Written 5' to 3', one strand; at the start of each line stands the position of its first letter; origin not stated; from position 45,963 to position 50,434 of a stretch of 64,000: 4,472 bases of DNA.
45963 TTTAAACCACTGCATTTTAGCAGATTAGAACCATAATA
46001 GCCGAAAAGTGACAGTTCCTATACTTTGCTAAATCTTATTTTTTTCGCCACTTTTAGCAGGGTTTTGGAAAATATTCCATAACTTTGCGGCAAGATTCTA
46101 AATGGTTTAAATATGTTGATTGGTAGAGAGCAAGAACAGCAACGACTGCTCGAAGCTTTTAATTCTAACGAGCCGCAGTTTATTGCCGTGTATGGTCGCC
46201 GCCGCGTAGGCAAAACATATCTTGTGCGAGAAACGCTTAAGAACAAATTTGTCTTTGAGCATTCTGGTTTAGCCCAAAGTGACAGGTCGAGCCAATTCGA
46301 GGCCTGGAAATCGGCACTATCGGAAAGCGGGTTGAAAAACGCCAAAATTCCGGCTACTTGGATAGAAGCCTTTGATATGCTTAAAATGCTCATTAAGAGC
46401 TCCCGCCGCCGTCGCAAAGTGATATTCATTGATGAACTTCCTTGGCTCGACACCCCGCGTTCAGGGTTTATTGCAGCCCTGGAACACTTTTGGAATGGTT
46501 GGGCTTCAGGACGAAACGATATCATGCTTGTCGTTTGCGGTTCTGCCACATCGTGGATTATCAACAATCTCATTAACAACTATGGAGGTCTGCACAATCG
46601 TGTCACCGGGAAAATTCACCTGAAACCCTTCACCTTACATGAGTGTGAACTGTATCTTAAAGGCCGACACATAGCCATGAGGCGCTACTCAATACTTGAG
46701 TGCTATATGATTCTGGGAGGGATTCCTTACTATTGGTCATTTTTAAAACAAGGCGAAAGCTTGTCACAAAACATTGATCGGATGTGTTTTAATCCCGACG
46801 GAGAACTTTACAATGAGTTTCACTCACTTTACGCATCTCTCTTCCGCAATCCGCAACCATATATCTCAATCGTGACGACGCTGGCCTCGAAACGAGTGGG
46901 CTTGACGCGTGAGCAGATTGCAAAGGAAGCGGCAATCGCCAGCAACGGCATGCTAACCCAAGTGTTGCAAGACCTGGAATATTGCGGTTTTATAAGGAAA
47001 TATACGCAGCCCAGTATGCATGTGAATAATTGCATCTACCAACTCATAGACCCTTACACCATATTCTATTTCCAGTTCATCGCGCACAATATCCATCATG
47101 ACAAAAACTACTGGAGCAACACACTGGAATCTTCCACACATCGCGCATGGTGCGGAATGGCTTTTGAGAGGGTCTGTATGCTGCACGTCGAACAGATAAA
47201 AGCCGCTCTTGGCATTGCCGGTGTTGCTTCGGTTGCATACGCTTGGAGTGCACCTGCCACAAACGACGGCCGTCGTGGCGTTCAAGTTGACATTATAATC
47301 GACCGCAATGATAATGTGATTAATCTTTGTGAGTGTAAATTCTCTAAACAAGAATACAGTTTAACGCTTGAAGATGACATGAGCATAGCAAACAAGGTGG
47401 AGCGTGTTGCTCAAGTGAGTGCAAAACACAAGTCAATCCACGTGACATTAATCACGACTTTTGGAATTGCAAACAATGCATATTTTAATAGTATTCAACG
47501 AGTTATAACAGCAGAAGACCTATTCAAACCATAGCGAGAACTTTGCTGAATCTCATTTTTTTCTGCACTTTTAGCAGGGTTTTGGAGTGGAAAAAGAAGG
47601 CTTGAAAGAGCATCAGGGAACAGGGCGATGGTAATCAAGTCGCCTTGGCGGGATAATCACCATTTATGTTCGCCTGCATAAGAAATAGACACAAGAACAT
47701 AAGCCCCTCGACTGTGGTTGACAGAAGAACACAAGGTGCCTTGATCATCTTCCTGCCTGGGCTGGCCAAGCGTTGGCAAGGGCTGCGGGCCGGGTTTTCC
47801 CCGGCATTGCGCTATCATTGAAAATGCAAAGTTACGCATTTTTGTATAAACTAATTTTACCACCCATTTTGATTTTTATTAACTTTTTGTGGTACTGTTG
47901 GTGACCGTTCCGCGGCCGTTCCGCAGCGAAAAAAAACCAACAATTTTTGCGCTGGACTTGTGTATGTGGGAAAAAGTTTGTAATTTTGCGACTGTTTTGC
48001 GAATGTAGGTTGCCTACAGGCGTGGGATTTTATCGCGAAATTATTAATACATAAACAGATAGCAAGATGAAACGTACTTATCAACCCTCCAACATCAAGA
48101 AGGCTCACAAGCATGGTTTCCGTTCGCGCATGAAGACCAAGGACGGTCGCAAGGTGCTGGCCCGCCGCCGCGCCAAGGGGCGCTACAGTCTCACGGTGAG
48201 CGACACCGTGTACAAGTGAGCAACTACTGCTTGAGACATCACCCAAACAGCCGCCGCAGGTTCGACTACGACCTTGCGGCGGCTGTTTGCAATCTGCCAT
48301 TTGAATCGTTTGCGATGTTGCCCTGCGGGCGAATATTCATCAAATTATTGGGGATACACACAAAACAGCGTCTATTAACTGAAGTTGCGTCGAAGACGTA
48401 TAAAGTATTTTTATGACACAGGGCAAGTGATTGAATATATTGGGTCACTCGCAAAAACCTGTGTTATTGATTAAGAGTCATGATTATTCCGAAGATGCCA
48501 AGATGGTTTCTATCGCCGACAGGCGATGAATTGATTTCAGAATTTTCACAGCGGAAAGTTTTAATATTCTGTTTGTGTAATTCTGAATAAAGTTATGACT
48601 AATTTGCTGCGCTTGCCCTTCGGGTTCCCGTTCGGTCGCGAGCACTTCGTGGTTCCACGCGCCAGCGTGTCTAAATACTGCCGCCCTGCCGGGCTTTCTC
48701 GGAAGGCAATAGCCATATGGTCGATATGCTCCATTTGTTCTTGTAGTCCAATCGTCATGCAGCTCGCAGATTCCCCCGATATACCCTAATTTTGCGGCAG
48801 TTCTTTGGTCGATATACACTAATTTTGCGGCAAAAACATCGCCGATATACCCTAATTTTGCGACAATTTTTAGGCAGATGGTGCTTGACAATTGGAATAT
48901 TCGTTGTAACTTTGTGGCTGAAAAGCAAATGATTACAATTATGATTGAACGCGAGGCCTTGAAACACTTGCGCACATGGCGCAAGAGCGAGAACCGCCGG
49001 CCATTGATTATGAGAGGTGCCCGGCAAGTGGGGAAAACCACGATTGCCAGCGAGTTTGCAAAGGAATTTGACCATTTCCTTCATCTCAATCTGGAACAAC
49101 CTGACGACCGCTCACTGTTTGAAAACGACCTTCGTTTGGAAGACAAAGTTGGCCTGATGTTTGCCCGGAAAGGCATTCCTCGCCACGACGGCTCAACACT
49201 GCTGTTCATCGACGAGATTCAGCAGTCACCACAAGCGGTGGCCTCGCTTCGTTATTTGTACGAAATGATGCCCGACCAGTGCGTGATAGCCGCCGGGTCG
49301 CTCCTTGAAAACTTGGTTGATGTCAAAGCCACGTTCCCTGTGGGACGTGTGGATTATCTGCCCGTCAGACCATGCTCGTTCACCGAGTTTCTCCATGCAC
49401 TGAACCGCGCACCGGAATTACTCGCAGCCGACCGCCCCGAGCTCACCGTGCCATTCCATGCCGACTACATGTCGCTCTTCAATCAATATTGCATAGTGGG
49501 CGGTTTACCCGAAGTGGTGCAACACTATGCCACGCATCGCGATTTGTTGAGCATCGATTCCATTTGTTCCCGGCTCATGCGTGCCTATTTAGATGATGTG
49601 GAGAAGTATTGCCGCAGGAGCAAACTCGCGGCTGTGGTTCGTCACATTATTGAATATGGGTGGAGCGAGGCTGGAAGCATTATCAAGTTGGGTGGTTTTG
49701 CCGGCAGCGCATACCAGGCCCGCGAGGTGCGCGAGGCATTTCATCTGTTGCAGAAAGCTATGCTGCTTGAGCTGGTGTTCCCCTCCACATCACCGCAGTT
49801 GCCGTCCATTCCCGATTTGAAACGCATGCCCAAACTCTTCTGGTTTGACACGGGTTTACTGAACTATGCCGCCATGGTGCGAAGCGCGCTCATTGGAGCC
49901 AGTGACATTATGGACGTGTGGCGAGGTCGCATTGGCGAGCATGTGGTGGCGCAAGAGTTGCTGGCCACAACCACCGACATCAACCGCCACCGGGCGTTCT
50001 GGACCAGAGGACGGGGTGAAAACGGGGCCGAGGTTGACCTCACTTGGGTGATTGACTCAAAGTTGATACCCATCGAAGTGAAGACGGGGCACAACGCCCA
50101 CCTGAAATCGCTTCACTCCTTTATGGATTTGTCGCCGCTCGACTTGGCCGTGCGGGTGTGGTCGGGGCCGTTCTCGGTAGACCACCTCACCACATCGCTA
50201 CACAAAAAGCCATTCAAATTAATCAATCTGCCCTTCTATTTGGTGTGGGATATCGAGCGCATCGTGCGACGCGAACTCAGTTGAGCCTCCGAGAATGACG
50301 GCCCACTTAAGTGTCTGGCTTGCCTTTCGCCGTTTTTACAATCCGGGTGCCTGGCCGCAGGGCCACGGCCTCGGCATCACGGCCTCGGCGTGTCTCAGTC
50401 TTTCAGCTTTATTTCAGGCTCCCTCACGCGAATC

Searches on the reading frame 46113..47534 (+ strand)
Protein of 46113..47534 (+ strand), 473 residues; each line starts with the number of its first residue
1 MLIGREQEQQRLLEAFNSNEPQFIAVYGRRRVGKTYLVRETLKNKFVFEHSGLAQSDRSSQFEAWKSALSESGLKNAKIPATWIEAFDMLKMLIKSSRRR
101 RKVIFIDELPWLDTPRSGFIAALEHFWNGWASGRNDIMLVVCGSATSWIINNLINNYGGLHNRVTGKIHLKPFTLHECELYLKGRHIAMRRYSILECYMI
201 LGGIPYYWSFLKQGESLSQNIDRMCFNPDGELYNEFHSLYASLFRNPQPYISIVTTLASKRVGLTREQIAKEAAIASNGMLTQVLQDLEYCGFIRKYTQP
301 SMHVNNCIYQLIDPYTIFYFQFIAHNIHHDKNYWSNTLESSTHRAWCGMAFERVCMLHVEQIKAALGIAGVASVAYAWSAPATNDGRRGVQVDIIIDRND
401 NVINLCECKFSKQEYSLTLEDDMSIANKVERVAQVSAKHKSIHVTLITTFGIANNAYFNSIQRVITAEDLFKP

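Call 13: search_protein_families(library=pfam, proteins=[window:46113-47534:+], max_evalue=0.001)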
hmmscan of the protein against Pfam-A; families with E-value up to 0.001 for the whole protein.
window:46113-47534:+ (473 aa): 4 families
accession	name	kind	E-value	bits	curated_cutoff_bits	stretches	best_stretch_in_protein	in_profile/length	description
PF01637.24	ATPase_2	-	2.5e-15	57.4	33.2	1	4-207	3-221/225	ATPase domain predominantly from Archaea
PF13191.12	AAA_16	-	1.2e-08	36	32.6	1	2-43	2-46/167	AAA ATPase domain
PF13173.12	AAA_14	-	1.8e-06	28.4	27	1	22-177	3-127/129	AAA domain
PF13401.12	AAA_22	-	2.2e-05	25.2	27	1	20-144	4-123/130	AAA domain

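Call 14: search_protein_families(library=padloc, proteins=[window:46113-47534:+], max_evalue=0.00001)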
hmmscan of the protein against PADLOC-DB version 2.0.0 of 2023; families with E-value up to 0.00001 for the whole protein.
window:46113-47534:+ (473 aa): 2 families
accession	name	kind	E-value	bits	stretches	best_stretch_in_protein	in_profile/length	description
PDLC04984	PDC-S27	-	1.7e-198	658.3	1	2-471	4-473/474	-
PDLC04985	PDC-S27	-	4.6e-14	50.2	1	3-436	7-439/484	-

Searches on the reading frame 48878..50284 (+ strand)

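Call 13: search_protein_families(library=pfam, proteins=[window:48878-50284:+], max_evalue=0.001)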
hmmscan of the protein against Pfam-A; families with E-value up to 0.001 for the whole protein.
window:48878-50284:+ (468 aa): 2 families
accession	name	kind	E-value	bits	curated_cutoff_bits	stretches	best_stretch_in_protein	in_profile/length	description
PF13173.12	AAA_14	-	1.1e-24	87.3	27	1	40-172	2-129/129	AAA domain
PF13635.12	DUF4143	-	3.4e-14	53.3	28.1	1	240-403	3-159/160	Domain of unknown function (DUF4143)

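Call 14: search_protein_families(library=padloc, proteins=[window:48878-50284:+], max_evalue=0.00001)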
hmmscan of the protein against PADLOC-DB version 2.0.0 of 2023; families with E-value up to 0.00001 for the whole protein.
window:48878-50284:+ (468 aa): 7 families
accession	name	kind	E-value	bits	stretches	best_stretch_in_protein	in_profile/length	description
PDLC04788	PDC-S01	-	2.5e-158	525.7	1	22-464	1-442/448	-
PDLC04786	PDC-S01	-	8.4e-89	296.3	1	22-461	1-434/439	-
PDLC04792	PDC-S01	-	9.1e-56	187.3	1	22-419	1-401/452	-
PDLC04789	PDC-S01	-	2e-24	84.3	1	22-417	1-354/375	-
PDLC04790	PDC-S01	-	3.5e-24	83.3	1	17-418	7-382/422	-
PDLC04787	PDC-S01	-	4.6e-20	69.9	1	15-340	3-312/412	-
PDLC04791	PDC-S01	-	3.8e-14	50.2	2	282-427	240-375/395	-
